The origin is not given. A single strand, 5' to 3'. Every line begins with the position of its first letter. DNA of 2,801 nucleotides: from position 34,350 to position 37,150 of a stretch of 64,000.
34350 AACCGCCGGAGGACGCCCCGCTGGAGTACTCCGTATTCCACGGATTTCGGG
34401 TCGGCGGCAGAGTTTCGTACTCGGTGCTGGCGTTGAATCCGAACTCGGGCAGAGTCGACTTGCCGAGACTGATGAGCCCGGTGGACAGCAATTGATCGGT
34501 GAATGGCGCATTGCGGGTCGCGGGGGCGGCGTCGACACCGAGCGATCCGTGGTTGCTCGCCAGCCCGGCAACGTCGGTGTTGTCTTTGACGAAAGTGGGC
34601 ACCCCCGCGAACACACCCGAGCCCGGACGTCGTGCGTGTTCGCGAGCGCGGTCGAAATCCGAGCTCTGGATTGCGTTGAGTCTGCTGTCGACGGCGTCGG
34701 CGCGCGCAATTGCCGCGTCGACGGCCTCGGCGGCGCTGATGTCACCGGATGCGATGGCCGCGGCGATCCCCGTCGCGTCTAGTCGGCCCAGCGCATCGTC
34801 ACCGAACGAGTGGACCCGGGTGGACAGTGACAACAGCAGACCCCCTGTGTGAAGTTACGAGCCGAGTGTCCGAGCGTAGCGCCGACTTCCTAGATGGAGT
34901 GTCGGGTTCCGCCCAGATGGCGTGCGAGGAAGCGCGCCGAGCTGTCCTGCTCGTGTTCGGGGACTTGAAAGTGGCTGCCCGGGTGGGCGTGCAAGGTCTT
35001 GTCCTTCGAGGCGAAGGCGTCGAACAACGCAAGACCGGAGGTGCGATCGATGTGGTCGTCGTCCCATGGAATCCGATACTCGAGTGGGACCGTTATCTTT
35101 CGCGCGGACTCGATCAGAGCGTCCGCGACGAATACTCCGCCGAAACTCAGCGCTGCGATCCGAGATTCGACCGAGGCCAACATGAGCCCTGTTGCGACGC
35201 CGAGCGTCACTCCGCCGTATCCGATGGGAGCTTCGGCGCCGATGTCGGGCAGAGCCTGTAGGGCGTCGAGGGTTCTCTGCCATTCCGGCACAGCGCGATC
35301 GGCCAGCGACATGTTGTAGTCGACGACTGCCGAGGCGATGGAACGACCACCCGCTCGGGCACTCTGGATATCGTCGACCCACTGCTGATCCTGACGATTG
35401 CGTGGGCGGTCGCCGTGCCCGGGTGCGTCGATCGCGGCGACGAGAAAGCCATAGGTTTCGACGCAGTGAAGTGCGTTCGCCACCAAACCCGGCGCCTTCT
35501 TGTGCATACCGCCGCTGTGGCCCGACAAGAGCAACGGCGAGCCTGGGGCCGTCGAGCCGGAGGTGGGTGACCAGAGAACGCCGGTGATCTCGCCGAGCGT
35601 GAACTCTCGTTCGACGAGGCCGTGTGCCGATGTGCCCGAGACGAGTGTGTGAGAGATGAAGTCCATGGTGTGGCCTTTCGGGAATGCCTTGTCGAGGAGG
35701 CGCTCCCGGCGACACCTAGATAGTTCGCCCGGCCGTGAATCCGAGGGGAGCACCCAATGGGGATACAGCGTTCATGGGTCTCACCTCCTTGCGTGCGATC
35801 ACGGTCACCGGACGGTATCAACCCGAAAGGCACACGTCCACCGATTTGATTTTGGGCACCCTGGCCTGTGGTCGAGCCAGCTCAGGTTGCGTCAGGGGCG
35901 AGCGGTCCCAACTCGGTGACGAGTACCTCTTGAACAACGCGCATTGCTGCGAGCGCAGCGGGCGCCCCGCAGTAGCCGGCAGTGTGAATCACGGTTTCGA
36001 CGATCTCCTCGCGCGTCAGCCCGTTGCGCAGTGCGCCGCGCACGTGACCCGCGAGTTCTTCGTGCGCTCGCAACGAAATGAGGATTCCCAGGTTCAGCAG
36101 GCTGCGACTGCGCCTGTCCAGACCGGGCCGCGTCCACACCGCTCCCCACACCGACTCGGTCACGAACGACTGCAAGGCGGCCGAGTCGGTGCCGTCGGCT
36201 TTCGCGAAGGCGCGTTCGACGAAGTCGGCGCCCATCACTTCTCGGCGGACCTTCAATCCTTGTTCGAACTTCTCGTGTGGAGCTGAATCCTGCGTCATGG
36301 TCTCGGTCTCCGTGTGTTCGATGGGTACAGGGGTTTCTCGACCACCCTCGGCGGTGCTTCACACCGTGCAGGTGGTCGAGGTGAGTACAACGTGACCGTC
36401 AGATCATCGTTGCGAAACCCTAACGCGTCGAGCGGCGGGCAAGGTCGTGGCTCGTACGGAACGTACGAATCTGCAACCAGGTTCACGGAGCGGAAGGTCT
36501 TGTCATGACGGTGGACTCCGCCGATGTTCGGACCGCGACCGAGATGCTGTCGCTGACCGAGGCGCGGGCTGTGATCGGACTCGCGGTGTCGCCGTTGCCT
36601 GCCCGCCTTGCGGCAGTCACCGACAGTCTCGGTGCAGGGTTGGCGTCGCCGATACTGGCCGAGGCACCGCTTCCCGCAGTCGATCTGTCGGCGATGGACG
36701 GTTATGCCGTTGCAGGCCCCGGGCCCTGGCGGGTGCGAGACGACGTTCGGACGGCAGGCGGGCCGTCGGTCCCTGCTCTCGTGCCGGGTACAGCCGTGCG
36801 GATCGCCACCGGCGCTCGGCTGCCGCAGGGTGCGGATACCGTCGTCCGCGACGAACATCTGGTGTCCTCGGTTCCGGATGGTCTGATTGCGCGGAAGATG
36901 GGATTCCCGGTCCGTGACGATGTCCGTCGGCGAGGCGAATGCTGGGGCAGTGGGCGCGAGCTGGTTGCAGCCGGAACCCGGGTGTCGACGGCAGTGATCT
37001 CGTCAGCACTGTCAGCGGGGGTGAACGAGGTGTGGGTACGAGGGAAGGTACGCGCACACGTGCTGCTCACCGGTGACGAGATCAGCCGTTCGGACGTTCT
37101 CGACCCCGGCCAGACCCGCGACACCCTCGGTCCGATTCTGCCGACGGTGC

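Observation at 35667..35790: Unannotated leader peptide + mutually exclusive hairpins: a ribosome-sensing translational attenuator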

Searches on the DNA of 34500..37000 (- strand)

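Call 5: search_rna_families(source=window, start=34500, end=37000, threshold=evalue, max_evalue=10)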
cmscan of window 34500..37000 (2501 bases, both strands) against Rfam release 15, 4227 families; matches with E-value up to 10: 3.
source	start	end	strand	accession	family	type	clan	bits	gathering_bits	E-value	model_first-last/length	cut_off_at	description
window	34567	34610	+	RF01129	sR44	Gene; snRNA; snoRNA; CD-box;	-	19.6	45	0.078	1-55/55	no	Small nucleolar RNA sR44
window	35589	35722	+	RF02206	WT1-AS_4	Gene; lncRNA;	-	16.2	60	3.9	1-134/134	no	WT1 antisense RNA conserved region 4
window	35440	35503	-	RF01926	mir-981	Gene; miRNA;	-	14.2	51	3.2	1-86/86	no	mir-981 microRNA precursor family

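Call 66: build_rna_model(alignment_id=A3, structure=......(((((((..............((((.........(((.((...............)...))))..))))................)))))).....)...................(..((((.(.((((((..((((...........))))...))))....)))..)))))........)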
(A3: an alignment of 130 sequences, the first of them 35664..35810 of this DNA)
Model R1 built from alignment A3 (130 sequences, 188 columns); structure: as given.
model positions 147; base pairs 32; branch points 1; effective number of sequences 2.29; information 0.59 bits per position. Calibrated on 0.2 Mb of random sequence (short: E-values are rough).
structure used (alignment columns):
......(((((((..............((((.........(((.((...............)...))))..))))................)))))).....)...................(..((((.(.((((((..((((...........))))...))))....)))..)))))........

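Call 68: search_with_rna_model(model_id=R1, source=window, max_evalue=10)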
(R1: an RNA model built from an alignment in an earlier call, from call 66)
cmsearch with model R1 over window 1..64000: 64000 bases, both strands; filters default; matches with E-value up to 10: 8.
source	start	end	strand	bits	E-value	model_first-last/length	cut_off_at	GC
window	35664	35810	-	140.9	5.7e-30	1-147/147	no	0.63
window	17530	17642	+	13.4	0.13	1-147/147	no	0.64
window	7284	7374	+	11.3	0.39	1-147/147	no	0.62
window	35680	35708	+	11.1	0.43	104-132/147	no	0.69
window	6756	6859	-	10.9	0.49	1-147/147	no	0.62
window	14591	14732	+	7.8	2.3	1-147/147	no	0.53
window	12717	12792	+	7.5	2.7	1-147/147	no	0.67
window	54115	54141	+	7.1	3.4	33-59/147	no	0.74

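Call 70: search_with_rna_model(model_id=R1, sources=[L001, L002, L003, L004, L005, L006, L007, L008, L009, L010, L011, L012, L013, L014, L015, L016, L017, L018, L019, L020, L021, L022, L023, L024, L025, L026, L027, L028, L029, L030, L031, L032, L033, L034, L035, L036, L037, L038, L039, L040, L041, L042, L043, L044, L045, L046, L047, L048, L049, L050, L051, L052, L053, L054, L055, L056, L057, L058, L059, L060, L061, L062, L063, L064, L065, L066, L067, L068, L069, L070, L071, L072, L073, L074, L075, L076, L077, L078, L079, L080], max_evalue=0.001)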
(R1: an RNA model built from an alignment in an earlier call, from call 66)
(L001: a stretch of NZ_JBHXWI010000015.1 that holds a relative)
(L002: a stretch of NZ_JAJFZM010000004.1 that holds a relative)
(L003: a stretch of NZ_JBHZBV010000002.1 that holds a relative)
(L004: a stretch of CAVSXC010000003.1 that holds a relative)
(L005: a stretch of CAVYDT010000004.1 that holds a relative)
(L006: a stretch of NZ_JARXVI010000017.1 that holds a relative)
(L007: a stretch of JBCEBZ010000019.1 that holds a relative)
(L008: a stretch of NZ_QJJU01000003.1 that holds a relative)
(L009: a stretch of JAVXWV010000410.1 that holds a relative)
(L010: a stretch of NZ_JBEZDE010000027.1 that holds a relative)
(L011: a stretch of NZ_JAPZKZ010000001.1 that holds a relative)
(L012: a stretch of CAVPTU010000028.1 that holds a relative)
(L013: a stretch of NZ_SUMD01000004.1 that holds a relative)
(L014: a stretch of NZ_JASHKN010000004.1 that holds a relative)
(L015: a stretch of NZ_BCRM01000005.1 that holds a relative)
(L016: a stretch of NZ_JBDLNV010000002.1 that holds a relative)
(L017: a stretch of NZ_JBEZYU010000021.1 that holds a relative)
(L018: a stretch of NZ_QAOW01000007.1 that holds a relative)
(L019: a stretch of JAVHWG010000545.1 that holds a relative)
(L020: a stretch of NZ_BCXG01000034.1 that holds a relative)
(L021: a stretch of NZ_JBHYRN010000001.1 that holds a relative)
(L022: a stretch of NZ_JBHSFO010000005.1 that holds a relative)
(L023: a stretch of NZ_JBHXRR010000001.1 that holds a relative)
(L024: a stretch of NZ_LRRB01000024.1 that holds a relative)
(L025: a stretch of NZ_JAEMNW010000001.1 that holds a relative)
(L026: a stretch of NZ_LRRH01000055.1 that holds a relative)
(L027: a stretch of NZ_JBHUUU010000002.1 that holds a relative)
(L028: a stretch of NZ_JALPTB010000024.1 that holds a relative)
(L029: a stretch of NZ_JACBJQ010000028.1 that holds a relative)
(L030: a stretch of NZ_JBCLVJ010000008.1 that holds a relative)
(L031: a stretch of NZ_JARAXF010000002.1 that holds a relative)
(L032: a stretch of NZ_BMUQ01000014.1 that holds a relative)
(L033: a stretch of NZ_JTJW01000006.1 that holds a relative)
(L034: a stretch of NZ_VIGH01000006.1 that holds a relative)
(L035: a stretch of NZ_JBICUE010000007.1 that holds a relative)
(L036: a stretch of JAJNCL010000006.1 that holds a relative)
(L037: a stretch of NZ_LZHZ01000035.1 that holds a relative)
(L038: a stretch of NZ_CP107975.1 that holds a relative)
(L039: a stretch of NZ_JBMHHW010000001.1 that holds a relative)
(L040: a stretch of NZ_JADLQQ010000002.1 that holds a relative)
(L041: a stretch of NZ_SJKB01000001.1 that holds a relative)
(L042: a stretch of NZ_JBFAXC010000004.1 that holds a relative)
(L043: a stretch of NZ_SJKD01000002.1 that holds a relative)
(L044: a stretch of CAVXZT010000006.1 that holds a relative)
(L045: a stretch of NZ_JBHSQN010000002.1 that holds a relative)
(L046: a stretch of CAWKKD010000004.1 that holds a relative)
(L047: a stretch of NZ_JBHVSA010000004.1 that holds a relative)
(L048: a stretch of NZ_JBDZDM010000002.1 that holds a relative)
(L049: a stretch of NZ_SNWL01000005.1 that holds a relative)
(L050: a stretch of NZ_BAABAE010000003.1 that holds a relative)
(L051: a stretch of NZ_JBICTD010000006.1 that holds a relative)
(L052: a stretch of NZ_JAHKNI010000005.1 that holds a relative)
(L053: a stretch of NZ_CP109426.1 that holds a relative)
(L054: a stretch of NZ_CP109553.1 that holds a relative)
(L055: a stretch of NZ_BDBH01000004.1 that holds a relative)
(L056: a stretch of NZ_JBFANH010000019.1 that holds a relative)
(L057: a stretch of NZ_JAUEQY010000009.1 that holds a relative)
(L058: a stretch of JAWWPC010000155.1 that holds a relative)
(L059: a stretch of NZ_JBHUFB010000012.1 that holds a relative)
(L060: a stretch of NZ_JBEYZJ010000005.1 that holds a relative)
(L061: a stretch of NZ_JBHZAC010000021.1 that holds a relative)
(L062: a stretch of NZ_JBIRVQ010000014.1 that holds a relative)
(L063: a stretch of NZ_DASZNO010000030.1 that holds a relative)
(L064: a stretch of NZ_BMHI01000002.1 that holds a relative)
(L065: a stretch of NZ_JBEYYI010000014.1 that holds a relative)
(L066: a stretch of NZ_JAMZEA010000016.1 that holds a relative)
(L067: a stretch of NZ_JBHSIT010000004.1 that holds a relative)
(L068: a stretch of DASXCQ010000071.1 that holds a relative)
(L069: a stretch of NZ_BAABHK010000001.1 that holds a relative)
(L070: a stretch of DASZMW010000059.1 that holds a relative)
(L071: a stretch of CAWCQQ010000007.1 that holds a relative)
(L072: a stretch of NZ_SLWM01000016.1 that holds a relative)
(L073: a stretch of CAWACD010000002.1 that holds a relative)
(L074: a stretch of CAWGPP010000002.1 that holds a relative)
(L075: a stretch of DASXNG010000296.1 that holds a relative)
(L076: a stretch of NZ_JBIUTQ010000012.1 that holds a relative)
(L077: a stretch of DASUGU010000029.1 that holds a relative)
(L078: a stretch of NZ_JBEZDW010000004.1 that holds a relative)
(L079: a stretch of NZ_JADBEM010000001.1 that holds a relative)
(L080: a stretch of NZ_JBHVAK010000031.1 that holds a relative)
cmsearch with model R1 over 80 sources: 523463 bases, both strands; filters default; matches with E-value up to 0.001: 77.
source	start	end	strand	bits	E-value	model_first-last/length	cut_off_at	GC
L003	2857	3003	+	170.5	1.3e-35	1-147/147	no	0.61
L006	2851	2997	+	168.8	2.9e-35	1-147/147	no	0.58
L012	2854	2997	+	167.6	5.5e-35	1-147/147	no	0.6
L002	2854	2997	+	167.2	6.8e-35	1-147/147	no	0.6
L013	2851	2997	+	165.4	1.7e-34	1-147/147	no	0.61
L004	2852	2997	+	164.5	2.7e-34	1-147/147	no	0.6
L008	2853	2997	+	164.5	2.7e-34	1-147/147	no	0.6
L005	2854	2997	+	164.1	3.4e-34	1-147/147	no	0.58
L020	2851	2997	+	163.4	4.7e-34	1-147/147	no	0.61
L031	2831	2974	+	161.3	1.4e-33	1-147/147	no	0.62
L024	2854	2997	+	159.9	2.8e-33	1-147/147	no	0.62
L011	2853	2997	+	159.4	3.7e-33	1-147/147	no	0.59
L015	2833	2976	+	158.6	5.4e-33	1-147/147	no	0.6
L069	2831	2976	+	158.2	6.6e-33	1-147/147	no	0.63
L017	1874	2018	+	157.8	8.4e-33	1-147/147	no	0.61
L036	2833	2976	+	157.8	8.4e-33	1-147/147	no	0.6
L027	2833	2976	+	157.6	9.2e-33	1-147/147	no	0.6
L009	842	985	+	156.9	1.3e-32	1-147/147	no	0.61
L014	2833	2976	+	156.3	1.8e-32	1-147/147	no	0.59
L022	2852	2997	+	155.6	2.5e-32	1-147/147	no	0.63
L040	2849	2995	+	155.6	2.6e-32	1-147/147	no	0.61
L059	2850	2997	+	155.4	2.8e-32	1-147/147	no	0.61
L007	2854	2997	+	155.4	2.8e-32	1-147/147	no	0.63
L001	2851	2997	+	154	5.9e-32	1-147/147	no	0.56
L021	2854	2997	+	153.9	6e-32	1-147/147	no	0.63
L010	2854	2997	+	152.5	1.3e-31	1-147/147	no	0.62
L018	2855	2997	+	150.1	4.2e-31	1-147/147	no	0.64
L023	2854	2997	+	148.6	9.3e-31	1-147/147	no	0.63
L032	2841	2985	+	148.4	1e-30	1-147/147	no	0.61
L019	535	677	+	147.2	1.9e-30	1-147/147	no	0.59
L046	2839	2983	+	145.9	3.7e-30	1-147/147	no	0.64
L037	2851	2997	+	144.8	6.5e-30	1-147/147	no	0.61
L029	2854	2997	+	144.6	7e-30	1-147/147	no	0.63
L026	2851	2997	+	144.6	7.3e-30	1-147/147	no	0.62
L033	2854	2997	+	144.3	8.1e-30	1-147/147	no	0.62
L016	2863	3009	+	144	9.5e-30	1-147/147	no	0.62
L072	2829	2976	+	143.5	1.3e-29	1-147/147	no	0.64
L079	2828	2974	+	143.2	1.5e-29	1-147/147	no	0.63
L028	2362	2505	+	142.8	1.8e-29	1-147/147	no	0.62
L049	2855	2997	+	142.2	2.4e-29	1-147/147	no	0.63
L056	2861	3009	+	141.7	3.1e-29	1-147/147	no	0.61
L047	2855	3000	+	141.7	3.2e-29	1-147/147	no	0.58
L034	2842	2983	+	141.5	3.5e-29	1-147/147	no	0.63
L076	2842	2983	+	141.5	3.5e-29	1-147/147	no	0.58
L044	2836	2985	+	141.5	3.6e-29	1-147/147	no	0.61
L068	2859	3000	+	141.4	3.6e-29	1-147/147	no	0.68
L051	2845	2988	+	140.6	5.6e-29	1-147/147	no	0.6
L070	1551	1693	+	137.8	2.3e-28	1-147/147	no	0.59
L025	2853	2997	+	137.5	2.7e-28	1-147/147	no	0.62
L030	2856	2997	+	136.4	4.9e-28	1-147/147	no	0.64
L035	2851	2997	+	135.6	7.1e-28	1-147/147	no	0.6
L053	2852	2997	+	134.7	1.1e-27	1-147/147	no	0.6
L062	2864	3012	+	132.8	3e-27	1-147/147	no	0.62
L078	2840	2985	+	132.3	3.9e-27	1-147/147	no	0.64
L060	2851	2997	+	131.7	5.4e-27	1-147/147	no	0.62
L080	2843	2985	+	131.1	7.1e-27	1-147/147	no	0.69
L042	2856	3000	+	131.1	7.3e-27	1-147/147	no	0.59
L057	2837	2976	+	130.7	9e-27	1-147/147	no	0.64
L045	2860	2997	+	129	2.1e-26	1-147/147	no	0.62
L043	2849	2997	+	128.8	2.3e-26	1-147/147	no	0.62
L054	2865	3003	+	126.4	8e-26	1-147/147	no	0.59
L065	2848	2994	+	125.7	1.1e-25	1-147/147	no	0.59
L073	2829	2976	+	125.1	1.5e-25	1-147/147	no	0.7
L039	2831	2976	+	124.7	1.9e-25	1-147/147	no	0.6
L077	2834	2976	+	123.5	3.6e-25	1-147/147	no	0.67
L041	2850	2997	+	122.8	5.2e-25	1-147/147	no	0.62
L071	2850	2988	+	122.5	5.9e-25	1-147/147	no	0.63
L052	2853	2997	+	122.1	7.2e-25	1-147/147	no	0.56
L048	2852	2991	+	120.6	1.5e-24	1-147/147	no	0.64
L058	2850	2994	+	117.9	6.1e-24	1-147/147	no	0.67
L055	2853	2997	+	117.2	8.7e-24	1-147/147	no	0.64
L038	2864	2997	+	107.7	1.2e-21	1-147/147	no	0.66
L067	2862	3000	+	99.7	6.8e-20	1-147/147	no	0.69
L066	2861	2997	+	91.1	5.6e-18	1-147/147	no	0.68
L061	2848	2997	+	86.6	5.6e-17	1-147/147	no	0.62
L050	2846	2988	+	86.3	6.6e-17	1-147/147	no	0.59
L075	2853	3003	+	57.4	1.8e-10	1-147/147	no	0.58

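Call 75: search_with_rna_model(model_id=R1, source=L201, max_evalue=0.01, show_alignments=1)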
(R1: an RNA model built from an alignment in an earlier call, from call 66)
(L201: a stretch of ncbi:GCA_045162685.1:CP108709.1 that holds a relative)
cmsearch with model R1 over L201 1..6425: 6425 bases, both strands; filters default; matches with E-value up to 0.01: 2.
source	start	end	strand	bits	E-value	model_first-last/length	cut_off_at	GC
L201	2355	2503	+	163.2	6.4e-36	1-147/147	no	0.64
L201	2445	2562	-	14.3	0.0085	1-147/147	no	0.67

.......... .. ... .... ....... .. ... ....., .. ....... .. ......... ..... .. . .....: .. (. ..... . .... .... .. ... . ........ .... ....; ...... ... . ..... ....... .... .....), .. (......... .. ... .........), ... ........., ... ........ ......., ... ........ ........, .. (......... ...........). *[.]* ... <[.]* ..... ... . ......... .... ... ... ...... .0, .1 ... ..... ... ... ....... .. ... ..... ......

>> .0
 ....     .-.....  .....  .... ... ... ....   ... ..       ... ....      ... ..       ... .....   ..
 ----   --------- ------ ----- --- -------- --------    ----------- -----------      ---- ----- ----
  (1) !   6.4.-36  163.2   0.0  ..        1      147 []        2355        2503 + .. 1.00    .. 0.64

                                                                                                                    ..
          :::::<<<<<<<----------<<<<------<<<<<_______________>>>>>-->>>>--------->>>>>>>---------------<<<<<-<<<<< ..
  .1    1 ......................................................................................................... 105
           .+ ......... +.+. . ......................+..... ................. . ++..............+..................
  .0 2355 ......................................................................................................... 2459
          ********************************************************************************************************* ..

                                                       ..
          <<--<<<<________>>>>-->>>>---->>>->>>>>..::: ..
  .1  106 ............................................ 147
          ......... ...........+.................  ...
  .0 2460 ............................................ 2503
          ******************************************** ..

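Call 80: search_dna_similar(query=window:35664-35810:-, collection=plasmids, mode=distant, max_rows=40, max_evalue=0.001)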
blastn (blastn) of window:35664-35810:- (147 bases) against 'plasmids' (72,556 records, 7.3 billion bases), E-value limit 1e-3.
Records with a match: 43; places in all: 46; records where one place covers at least 80% of the query: 39.
Best place of each record, by identity: 80-90% 14; 60-80% 29.
By first word of the organism name: Streptomyces 33; Arthrobacter 3; Embleya 2; Streptantibioticus 2; Nonomuraea 1; Tsukamurella 1; Rhodococcus 1.
By predicted mobility (MOB-suite, as given by PLSDB): non-mobilizable 30; mobilizable 12; conjugative 1.
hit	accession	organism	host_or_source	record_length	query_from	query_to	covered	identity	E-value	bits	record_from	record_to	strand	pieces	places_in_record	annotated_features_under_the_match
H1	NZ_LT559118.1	Nonomuraea gerenzanensis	-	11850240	4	147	98%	81.5%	8e-29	132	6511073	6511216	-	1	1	Streptomyces venezuelae rox: rifampin monooxygenase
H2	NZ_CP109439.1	Streptomyces sp. NBC_01483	-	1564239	4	144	96%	81.8%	3e-27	128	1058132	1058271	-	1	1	none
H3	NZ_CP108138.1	Streptomyces sp. NBC_00184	-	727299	5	144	95%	81.7%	1e-26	126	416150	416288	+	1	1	none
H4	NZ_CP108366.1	Streptomyces sp. NBC_01340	-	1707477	5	144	95%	81.3%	4e-26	124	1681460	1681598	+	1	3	none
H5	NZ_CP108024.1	Streptomyces sp. NBC_00316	-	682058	5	143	95%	81.6%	4e-26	124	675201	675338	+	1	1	none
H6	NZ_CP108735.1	Streptomyces sp. NBC_00984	-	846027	4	144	96%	80.3%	5e-25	120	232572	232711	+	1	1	none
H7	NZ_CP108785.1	Embleya sp. NBC_00888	-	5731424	4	144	96%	79.7%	2e-24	118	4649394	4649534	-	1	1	none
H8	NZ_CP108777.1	Embleya sp. NBC_00896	-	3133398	5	144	95%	80.1%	2e-24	118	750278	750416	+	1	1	none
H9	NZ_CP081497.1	Streptomyces sp. BHT-5-2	whole organism,plant soil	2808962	7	144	94%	79.7%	8e-23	113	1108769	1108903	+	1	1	none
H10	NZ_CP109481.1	Streptomyces sp. NBC_01450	-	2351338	18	144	86%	85.3%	2e-29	134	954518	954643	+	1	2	none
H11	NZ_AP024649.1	Arthrobacter sp. StoSoilB13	-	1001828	1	144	98%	72.1%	3e-9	68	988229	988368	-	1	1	none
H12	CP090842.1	Streptomyces viridifaciens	Whole organism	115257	18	147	88%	78.8%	2e-17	96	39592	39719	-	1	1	hypothetical protein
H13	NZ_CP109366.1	Streptomyces sp. NBC_01558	-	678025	22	147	86%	81.3%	8e-23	113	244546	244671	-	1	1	alpha/beta hydrolase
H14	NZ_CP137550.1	Streptomyces sp. N50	Selaginella tamariscina,cell ...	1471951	22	147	86%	80.3%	1e-20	106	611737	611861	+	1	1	record has no annotation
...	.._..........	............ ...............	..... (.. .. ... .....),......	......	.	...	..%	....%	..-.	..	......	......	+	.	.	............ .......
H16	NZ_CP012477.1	Arthrobacter sp. ERGS1:01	single,stream water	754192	4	144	96%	71.3%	1e-7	63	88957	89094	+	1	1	none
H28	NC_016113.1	Streptantibioticus cattleyicolor NRRL 8057 = DSM 46488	-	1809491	22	147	86%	74.8%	8e-10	71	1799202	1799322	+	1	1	none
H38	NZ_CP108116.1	Streptomyces sp. NBC_00212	-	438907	22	134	77%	80.2%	3e-15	89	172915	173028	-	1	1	none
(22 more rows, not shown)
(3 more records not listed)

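Call 81: get_annotated_region(hit=H2, flank=1800)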
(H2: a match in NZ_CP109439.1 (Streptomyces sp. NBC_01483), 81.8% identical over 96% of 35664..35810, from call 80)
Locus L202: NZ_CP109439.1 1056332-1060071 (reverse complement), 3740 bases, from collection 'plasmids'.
description: Streptomyces sp. NBC_01483 plasmid unnamed1, complete sequence
organism: Streptomyces sp. NBC_01483 (NCBI taxid 2903883)
taxonomy: Bacteria; Actinomycetota; Actinomycetes; Kitasatosporales; Streptomycetaceae; Streptomyces; Streptomyces sp. NBC 01483
host: -; source: -; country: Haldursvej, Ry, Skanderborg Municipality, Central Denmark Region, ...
typing (MOB-suite, as given by PLSDB): mobilizable; replicon rep_cluster_1910; relaxase MOBP,MOBP,MOBP,MOBP,MOBP
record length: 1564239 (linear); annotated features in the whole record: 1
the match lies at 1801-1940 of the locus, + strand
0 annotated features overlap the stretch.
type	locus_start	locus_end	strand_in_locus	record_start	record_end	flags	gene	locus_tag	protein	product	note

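Call 82: get_annotated_region(hit=H4, flank=1800)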
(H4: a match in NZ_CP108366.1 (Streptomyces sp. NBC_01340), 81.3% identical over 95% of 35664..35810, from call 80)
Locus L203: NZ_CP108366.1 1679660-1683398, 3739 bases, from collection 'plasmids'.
description: Streptomyces sp. NBC_01340 plasmid unnamed1, complete sequence
organism: Streptomyces sp. NBC_01340 (NCBI taxid 2903830)
taxonomy: Bacteria; Actinomycetota; Actinomycetes; Kitasatosporales; Streptomycetaceae; Streptomyces; Streptomyces sp. NBC 01340
host: -; source: -; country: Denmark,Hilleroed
typing (MOB-suite, as given by PLSDB): mobilizable; replicon rep_cluster_1879,rep_cluster_1910; relaxase MOBP
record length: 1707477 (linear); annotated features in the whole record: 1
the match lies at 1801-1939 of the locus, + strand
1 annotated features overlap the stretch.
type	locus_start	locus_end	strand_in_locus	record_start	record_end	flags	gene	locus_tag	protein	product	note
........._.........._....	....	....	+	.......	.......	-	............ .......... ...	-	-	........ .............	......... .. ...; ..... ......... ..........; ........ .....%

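Call 83: get_annotated_region(hit=H11, flank=1800)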
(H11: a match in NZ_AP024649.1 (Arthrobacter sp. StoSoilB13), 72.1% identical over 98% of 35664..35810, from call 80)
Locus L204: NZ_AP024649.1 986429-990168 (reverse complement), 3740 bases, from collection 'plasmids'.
description: Arthrobacter sp. StoSoilB13 plasmid StoSoilB13-2, complete sequence
organism: Arthrobacter sp. StoSoilB13 (NCBI taxid 2830993)
taxonomy: Bacteria; Actinomycetota; Actinomycetes; Micrococcales; Micrococcaceae; Arthrobacter; Arthrobacter sp. StoSoilB13
host: -; source: -; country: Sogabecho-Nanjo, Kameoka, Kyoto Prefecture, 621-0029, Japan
typing (MOB-suite, as given by PLSDB): non-mobilizable
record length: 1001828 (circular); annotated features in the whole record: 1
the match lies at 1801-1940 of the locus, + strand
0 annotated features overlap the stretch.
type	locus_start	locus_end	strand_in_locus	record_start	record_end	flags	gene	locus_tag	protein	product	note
